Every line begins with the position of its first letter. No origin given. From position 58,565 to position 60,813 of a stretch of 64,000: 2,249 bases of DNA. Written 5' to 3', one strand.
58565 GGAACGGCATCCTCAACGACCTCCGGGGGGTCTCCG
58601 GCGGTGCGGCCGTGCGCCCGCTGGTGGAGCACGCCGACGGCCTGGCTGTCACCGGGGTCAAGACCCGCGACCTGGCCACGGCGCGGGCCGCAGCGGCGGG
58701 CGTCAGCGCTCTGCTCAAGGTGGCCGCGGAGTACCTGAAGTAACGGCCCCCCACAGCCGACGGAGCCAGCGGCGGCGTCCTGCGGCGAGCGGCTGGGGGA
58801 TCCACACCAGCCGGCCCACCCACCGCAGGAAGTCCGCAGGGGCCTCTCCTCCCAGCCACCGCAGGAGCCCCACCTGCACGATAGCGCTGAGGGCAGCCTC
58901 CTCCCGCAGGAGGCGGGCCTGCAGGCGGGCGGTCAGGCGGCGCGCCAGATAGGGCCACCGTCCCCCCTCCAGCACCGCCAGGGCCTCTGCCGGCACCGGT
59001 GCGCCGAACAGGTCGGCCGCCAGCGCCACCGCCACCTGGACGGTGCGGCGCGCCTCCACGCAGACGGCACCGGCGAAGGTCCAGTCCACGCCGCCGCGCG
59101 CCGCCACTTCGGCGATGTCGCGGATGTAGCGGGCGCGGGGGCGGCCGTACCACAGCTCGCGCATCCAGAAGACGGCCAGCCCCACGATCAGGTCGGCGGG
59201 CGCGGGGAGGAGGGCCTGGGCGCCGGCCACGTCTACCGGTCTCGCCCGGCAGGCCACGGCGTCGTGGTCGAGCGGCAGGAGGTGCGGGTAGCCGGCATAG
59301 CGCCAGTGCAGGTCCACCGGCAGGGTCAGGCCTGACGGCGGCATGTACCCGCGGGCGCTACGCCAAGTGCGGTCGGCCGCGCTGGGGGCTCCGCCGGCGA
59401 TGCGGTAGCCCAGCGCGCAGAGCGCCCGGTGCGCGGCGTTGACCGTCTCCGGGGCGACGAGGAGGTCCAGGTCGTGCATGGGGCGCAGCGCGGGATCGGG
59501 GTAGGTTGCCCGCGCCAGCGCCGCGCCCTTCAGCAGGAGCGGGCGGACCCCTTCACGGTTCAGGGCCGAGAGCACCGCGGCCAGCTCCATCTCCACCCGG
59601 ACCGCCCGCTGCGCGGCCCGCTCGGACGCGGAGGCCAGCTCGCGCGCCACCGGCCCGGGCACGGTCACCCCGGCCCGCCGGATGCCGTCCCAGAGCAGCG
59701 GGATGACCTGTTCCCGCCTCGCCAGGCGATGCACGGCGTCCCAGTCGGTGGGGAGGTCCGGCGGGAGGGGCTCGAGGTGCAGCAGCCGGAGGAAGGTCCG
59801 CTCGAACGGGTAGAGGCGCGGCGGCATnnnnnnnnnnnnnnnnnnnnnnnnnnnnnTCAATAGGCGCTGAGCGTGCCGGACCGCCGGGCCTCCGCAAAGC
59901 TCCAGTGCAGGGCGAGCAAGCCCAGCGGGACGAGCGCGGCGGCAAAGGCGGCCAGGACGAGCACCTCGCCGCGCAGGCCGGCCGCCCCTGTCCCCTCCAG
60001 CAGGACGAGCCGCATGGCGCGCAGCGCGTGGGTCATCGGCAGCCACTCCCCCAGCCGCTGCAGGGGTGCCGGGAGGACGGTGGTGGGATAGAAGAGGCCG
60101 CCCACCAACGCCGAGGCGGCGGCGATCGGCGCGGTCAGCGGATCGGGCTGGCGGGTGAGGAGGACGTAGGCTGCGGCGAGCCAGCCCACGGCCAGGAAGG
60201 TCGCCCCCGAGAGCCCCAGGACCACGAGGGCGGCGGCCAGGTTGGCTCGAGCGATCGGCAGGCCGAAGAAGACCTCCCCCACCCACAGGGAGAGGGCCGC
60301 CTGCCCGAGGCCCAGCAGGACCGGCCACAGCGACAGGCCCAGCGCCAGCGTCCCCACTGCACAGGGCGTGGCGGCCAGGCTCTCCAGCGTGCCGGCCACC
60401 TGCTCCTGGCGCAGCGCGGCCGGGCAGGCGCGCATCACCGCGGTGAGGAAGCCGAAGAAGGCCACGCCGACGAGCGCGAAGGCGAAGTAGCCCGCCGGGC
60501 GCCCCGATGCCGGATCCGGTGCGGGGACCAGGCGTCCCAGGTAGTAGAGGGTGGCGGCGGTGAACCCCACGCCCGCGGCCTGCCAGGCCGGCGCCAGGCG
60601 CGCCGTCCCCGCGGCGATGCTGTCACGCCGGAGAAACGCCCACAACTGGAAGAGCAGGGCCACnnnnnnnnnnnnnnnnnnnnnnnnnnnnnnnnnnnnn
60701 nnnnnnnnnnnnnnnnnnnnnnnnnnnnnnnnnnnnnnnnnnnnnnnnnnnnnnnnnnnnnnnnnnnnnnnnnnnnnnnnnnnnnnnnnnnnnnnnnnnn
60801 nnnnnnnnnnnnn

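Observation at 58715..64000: Candidate uncharacterised peptide/protein-modification island: nucleotidyltransferase + ABC-2 exporter + PqqD (RRE) + HprK-like kinase, cut by the window edge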

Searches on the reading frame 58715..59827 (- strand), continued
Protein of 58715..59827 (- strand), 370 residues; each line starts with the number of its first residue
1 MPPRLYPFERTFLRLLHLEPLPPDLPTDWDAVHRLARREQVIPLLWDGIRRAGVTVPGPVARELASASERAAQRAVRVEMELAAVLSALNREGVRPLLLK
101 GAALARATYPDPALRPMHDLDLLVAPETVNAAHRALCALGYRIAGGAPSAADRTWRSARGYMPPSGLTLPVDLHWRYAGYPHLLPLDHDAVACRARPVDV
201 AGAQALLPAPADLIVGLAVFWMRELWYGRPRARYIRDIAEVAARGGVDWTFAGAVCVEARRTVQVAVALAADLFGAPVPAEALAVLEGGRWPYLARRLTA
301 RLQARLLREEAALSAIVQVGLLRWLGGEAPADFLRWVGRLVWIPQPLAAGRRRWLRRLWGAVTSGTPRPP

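Call 66: fold_search(model_id=the predicted structure, library=pdb)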
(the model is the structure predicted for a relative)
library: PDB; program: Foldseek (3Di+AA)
matches with E <= 10: 213; with E <= 0.001: 33
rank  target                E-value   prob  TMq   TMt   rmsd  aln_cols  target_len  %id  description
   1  1k3c                  3.4e-05  1.00  0.38  0.26  10.5       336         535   12  Phosphoenolpyruvate carboxykinase in complex with ADP, AlF3 and Pyruvate (released 2001-12-19)
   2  6crt                  5.8e-05  1.00  0.37  0.25  11.4       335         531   12  Arg65Gln Mutagenic E.coli PCK (released 2018-04-04)
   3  6asn                  5.8e-05  1.00  0.35  0.24  10.6       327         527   12  E. coli phosphoenolpyruvate carboxykinase K212I F216V mutant bound to methanesulfonate (released 2018-08-29)
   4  1ygg                  5.8e-05  1.00  0.33  0.23  11.8       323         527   15  Crystal structure of phosphoenolpyruvate carboxykinase from Actinobacillus succinogenes (released 2005-06-28)
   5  1ayl                  6.9e-05  1.00  0.36  0.25  10.6       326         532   12  PHOSPHOENOLPYRUVATE CARBOXYKINASE (released 1997-01-11)
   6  6at4_B                6.9e-05  1.00  0.36  0.25  11.4       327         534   13  E. coli phosphoenolpyruvate carboxykinase bound to thiosulfate (released 2018-08-29)
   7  1aq2                  8.8e-05  1.00  0.39  0.27  10.4       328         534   13  PHOSPHOENOLPYRUVATE CARBOXYKINASE (released 1998-10-14)
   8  1ylh                  9.9e-05  1.00  0.36  0.25  10.2       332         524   13  Crystal Structure of Phosphoenolpyruvate Carboxykinase from Actinobaccilus succinogenes in Complex with Manganese and Py (released 2005-06-28)
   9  6asi                  1.0e-04  1.00  0.37  0.25  10.3       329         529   12  E. coli phosphoenolpyruvate carboxykinase G209S mutant bound to methanesulfonate (released 2018-08-29)
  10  1ii2_B                1.0e-04  1.00  0.31  0.22  14.1       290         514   13  Crystal Structure of Phosphoenolpyruvate Carboxykinase (PEPCK) from Trypanosoma cruzi (released 2001-11-21)
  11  2py7                  1.3e-04  1.00  0.37  0.25  11.1       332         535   12  Crystal structure of E. coli phosphoenolpyruvate carboxykinase mutant Lys213Ser complexed with ATP-Mg2+-Mn2+ (released 2008-04-22)
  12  1ii2_A                1.3e-04  1.00  0.31  0.22  15.8       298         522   13  Crystal Structure of Phosphoenolpyruvate Carboxykinase (PEPCK) from Trypanosoma cruzi (released 2001-11-21)
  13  6at3_A                1.4e-04  1.00  0.34  0.23  11.6       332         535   13  E. coli phosphoenolpyruvate carboxykinase Y207F mutant bound to thiosulfate and oxaloacetate (released 2018-08-29)
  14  2qzy_B                1.5e-04  1.00  0.32  0.21   9.4       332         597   13  The structure of chicken mitochondrial PEPCK in complex with PEP (released 2007-09-04)
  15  6v2m                  1.5e-04  1.00  0.34  0.23  14.9       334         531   11  Structure of Escherichia coli Asp269Asn mutant phosphoenolpyruvate carboxykinase (released 2019-12-11)
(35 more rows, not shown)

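Call 82: search_protein_families(library=ncbifam, proteins=[L023:1168-2295:+, L023:2385-2714:+, L023:2778-3053:+, L023:3172-4071:+, L023:4147-5208:+, L023:5250-6401:+, L023:6744-9011:+], max_evalue=0.001)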
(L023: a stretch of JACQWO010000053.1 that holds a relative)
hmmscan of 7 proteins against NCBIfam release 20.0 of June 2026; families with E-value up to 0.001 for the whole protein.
L023:1168-2295:+ (375 aa): 2 families
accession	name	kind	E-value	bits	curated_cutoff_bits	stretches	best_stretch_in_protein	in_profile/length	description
NF053512.1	nitric_RR_NosR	exception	3e-19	69.3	400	1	146-306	195-355/422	response regulator c-di-GMP phosphodiesterase, NosR family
TIGR00277.1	HDIG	domain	2.8e-05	23.9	27.6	1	144-229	6-79/84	HDIG domain-containing metalloprotein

L023:2385-2714:+ (109 aa): 0 families

L023:2778-3053:+ (91 aa): 8 families
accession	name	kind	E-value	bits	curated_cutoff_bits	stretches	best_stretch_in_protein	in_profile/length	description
TIGR04248.1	SCM_PqqD_rel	equivalog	1.2e-09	38.3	100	1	16-83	8-75/84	SynChlorMet cassette protein ScmD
NF033530.1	lasso_PqqD_Strm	exception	2.8e-08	33.8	70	1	17-88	6-77/78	lasso peptide biosynthesis PqqD family chaperone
TIGR03859.1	PQQ_PqqD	equivalog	8.1e-08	32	46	1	22-89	16-80/81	pyrroloquinoline quinone biosynthesis peptide chaperone PqqD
TIGR04353.1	PqqD_rel_X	equivalog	3.4e-07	31.1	35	1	21-89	2-73/74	HPr-rel-A system PqqD family peptide chaperone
TIGR04302.1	geo_PqqD_fam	equivalog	7.1e-07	29.6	100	1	32-84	44-95/102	GeoRSP system PqqD family peptide chaperone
NF033536.1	lasso_PqqD_Bac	exception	1e-05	25.6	80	1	11-89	8-86/88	lasso peptide biosynthesis PqqD family chaperone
NF050069.2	PqqD_rel_WgkC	exception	3.8e-05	23.6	110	1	13-87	10-84/103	PqqD family peptide maturation chaperone WgkC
NF002535.0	PRK02079.1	equivalog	6.8e-05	22.6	101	1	19-82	22-82/92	pyrroloquinoline quinone biosynthesis peptide chaperone PqqD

L023:3172-4071:+ (299 aa): 2 families
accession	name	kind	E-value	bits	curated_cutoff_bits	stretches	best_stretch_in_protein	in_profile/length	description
TIGR04352.1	HprK_rel_A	equivalog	2.8e-39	134.9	200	1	92-295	77-280/280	HprK-related kinase A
TIGR04355.1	HprK_rel_B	hypoth_equivalog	0.00014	21.1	200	1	110-163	143-196/351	HprK-related kinase B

L023:4147-5208:+ (353 aa): 52 families (the best 25 are shown)
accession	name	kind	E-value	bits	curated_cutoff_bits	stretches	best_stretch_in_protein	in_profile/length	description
TIGR04250.1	SCM_rSAM_ScmE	equivalog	1.7e-16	60.1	400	1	8-168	5-164/358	SynChlorMet cassette radical SAM/SPASM protein ScmE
TIGR04133.1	rSAM_w_lipo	hypoth_equivalog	9.1e-15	54.4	425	1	10-182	28-202/350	TIGR04133 family radical SAM/SPASM protein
TIGR04251.1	SCM_rSAM_ScmF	equivalog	2.3e-13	50.3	400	1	10-187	8-185/353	SynChlorMet cassette radical SAM/SPASM protein ScmF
TIGR04403.1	rSAM_skfB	equivalog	3.6e-13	49.1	300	1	7-161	105-256/402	sporulation killing factor system radical SAM maturase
TIGR04340.1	rSAM_ACGX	hypoth_equivalog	4.3e-13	49.2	400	1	9-330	6-328/341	radical SAM/SPASM domain protein, ACGX system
NF033640.1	N_Twi_rSAM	subfamily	4.9e-12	45.6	170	1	58-192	176-314/398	twitch domain-containing radical SAM protein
NF038283.1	viperin_w_prok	equivalog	8.5e-12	44.8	180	1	8-126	4-123/281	viperin family antiviral radical SAM protein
TIGR04055.1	rSAM_NirJ2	equivalog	1.1e-11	44.8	500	1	8-164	2-159/326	putative heme d1 biosynthesis radical SAM protein NirJ2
TIGR04053.2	TIGR04053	equivalog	1.7e-11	44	395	1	8-179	10-183/366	TIGR04053 family radical SAM/SPASM domain-containing protein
TIGR04054.1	rSAM_NirJ1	equivalog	2.6e-11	42.8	650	1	8-160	38-188/387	putative heme d1 biosynthesis radical SAM protein NirJ1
TIGR04347.1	pseudo_SAM_Halo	equivalog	3.9e-11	42.9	525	1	10-165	42-195/390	TIGR04347 family pseudo-SAM/SPASM protein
TIGR04051.1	rSAM_NirJ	equivalog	3.4e-10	39.4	515.45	1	11-162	7-156/354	heme d1 biosynthesis radical SAM protein NirJ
NF050035.1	rSAM_WgK_link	exception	3.9e-10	39.3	650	1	7-179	10-181/367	radical SAM/SPASM peptide maturase WgkB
TIGR03962.1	mycofact_rSAM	equivalog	4.9e-10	39.1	265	1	5-176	11-180/339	mycofactocin radical SAM maturase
TIGR04317.1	W_rSAM_matur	equivalog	6.3e-10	38.7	380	1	8-149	6-144/349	tungsten cofactor oxidoreductase radical SAM maturase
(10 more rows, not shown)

L023:5250-6401:+ (383 aa): 0 families

L023:6744-9011:+ (755 aa): 21 families
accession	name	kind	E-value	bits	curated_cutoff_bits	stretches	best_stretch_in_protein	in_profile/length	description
NF008568.0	PRK11519.1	equivalog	2e-58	198.2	1068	2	268-713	294-713/720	tyrosine-protein kinase Wzc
TIGR01005.1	eps_transp_fam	subfamily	4.3e-55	187.2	411.7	1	132-713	153-735/754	exopolysaccharide transport protein family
NF007350.0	PRK09841.1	equivalog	1.6e-53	182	1248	2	272-718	298-724/726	tyrosine-protein kinase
TIGR01007.1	eps_fam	subfamily_domain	6e-52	176.2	108.05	2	573-704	66-197/204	polysaccharide biosynthesis tyrosine autokinase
TIGR03007.1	pepcterm_ChnLen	equivalog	2.6e-45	154.6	278.85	2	8-303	3-286/498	XrtA system polysaccharide chain length determinant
TIGR03029.1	EpsG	equivalog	1.9e-37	128.9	313.8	2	580-695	158-273/274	chain length determinant protein tyrosine kinase EpsG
TIGR03018.1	pepcterm_TyrKin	hypoth_equivalog_domain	1.3e-35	122.6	230.65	1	478-695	1-207/207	XrtA-associated tyrosine autokinase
TIGR03017.1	EpsF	equivalog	4e-30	104.9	422.75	1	9-447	4-443/444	chain length determinant protein EpsF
TIGR01006.1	polys_exp_MPA1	subfamily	4.4e-22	78.6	296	2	373-448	148-222/226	CspC family polysaccharide chain length determinant protein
TIGR01969.1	minD_arch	subfamily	1.4e-14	53.9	201.75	1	513-699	5-172/251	cell division ATPase MinD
TIGR01010.1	BexC_CtrB_KpsE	subfamily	3.3e-10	39.6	437.5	1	18-236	7-233/362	polysaccharide export inner-membrane protein, BexC/CtrB/KpsE family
TIGR01968.1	minD_bact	equivalog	3.6e-08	33.1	212.9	1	513-646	6-123/261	septum site-determining protein MinD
NF047398.1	AAA_KGGVGR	domain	9.3e-08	32.6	90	1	521-664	15-171/190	KGGVGR-motif variant AAA ATPase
TIGR03453.1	partition_RepA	equivalog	4.6e-06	25.7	348.45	1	520-655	116-255/387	plasmid partitioning protein RepA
NF041546.1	ParA_partition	equivalog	3.3e-05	23.5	180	0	521-546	12-37/203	ParA family partition ATPase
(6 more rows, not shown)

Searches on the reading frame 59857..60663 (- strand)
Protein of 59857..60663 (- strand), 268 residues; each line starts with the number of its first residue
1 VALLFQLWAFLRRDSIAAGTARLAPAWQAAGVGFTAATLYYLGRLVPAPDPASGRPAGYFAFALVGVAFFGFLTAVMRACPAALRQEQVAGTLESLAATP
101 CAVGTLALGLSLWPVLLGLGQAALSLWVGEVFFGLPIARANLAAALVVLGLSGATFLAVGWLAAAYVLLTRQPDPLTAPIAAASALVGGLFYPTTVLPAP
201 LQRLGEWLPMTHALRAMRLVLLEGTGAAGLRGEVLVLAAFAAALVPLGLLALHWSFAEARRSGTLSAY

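Call 5: search_protein_families(library=pfam, proteins=[window:59857-60663:-], max_evalue=0.01)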
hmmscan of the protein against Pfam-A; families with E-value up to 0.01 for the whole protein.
window:59857-60663:- (268 aa): 2 families
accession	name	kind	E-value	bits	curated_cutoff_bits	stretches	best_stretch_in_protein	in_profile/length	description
PF01061.29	ABC2_membrane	-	8.9e-10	38.9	26.9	1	28-221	27-210/211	ABC-2 type transporter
PF12698.13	ABC2_membrane_3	-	1.6e-07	31.2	31.6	1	59-249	159-346/347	ABC-2 family transporter protein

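Call 6: search_protein_families(library=ncbifam, proteins=[window:59857-60663:-], max_evalue=0.01)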
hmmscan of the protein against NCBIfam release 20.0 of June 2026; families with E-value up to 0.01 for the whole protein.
window:59857-60663:- (268 aa): 4 families
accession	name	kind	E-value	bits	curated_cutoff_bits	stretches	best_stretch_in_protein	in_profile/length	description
TIGR03062.1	pip_yhgE_Cterm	subfamily_domain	5.5e-08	32.7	102.2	1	111-253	67-204/208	YhgE/Pip family protein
TIGR01247.1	drrB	subfamily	7.4e-05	22.5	223.05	1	177-247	161-231/236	daunorubicin resistance ABC transporter membrane protein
NF011648.0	PRK15066.1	subfamily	0.00022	20.9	225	1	59-247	59-244/257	ABC transporter permease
NF033858.1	ABC2_perm_RbbA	equivalog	0.0091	13.9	1050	0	73-252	727-904/909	ribosome-associated ATPase/putative transporter RbbA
